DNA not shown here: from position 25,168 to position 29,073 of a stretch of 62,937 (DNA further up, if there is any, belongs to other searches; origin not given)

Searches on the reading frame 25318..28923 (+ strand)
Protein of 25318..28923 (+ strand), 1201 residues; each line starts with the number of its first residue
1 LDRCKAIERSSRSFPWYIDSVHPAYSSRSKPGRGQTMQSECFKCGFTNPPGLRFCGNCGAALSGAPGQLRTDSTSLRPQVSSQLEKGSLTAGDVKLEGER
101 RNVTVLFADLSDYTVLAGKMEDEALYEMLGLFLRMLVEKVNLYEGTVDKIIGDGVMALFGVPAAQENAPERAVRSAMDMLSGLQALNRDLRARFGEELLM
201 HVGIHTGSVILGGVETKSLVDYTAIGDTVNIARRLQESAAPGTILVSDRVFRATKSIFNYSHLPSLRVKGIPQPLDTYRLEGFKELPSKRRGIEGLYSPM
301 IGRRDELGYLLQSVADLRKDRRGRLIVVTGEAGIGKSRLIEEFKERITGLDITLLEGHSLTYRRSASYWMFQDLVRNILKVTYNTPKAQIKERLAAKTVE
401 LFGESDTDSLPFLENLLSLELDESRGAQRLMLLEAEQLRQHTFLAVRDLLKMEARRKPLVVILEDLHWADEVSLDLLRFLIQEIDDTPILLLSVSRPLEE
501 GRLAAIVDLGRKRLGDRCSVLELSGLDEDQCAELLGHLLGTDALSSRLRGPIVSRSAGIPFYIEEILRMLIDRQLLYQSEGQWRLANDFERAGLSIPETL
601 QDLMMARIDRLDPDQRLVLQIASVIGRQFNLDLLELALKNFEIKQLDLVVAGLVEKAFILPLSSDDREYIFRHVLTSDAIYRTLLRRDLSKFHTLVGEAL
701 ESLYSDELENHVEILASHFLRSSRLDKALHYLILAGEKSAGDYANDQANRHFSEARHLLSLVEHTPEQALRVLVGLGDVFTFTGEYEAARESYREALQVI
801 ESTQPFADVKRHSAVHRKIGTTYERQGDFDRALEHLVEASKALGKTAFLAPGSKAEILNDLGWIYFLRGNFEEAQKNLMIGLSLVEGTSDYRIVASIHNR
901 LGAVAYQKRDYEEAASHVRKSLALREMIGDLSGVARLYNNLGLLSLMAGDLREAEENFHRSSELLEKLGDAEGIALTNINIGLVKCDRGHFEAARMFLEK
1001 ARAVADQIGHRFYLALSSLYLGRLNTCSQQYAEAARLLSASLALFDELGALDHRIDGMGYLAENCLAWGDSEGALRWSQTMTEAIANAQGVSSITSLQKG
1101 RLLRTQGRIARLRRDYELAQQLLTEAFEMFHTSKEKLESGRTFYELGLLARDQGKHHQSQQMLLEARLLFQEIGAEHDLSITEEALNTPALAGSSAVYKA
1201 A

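Call 6: search_protein_families(library=pfam, proteins=[window:25318-28923:+])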
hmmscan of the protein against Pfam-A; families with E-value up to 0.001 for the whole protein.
window:25318-28923:+ (1201 aa): 16 families
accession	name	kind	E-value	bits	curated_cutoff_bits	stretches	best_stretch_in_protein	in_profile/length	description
PF13424.12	TPR_12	-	1.1e-41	141.3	30.1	5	934-1006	2-76/77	Tetratricopeptide repeat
PF07719.23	TPR_2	-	5.9e-22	76.4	27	0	896-924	2-30/34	Tetratricopeptide repeat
PF00515.34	TPR_1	-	1.8e-21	75.4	27.8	0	895-925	1-31/34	Tetratricopeptide repeat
PF13191.12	AAA_16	-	6.3e-21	76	32.6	1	301-491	3-166/167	AAA ATPase domain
PF00211.25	Guanylate_cyc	-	1.8e-20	73.8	21.9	1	101-281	7-182/183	Adenylate and Guanylate cyclase catalytic domain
PF13181.12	TPR_8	-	2.3e-14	52.7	25.7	0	771-799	2-30/34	Tetratricopeptide repeat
PF13374.12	TPR_10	-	9.5e-14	51.3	27.5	0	895-926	2-33/42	Tetratricopeptide repeat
PF10602.15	RPN7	-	1e-10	42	29.6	1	934-1046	35-144/174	26S proteasome subunit RPN7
PF13432.12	TPR_16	-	1e-09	39.1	32.7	0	819-874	3-50/65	Tetratricopeptide repeat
PF14938.12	SNAP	-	4.7e-06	26.7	25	0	1115-1187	30-102/282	Soluble NSF attachment protein, SNAP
PF13401.12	AAA_22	-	4.8e-06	27.4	27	1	322-463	4-120/130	AAA domain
PF13428.12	TPR_14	-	3.5e-05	24.5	23.5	0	816-843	4-31/44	Tetratricopeptide repeat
PF13431.12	TPR_17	-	4.4e-05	23.9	24.4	0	855-876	13-34/34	Tetratricopeptide repeat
PF13414.12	TPR_11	-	0.00032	20.8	26.8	0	777-798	1-22/42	TPR repeat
PF09976.15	TPR_21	-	0.00093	19.4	25.5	0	777-810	153-187/193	Tetratricopeptide repeat-like domain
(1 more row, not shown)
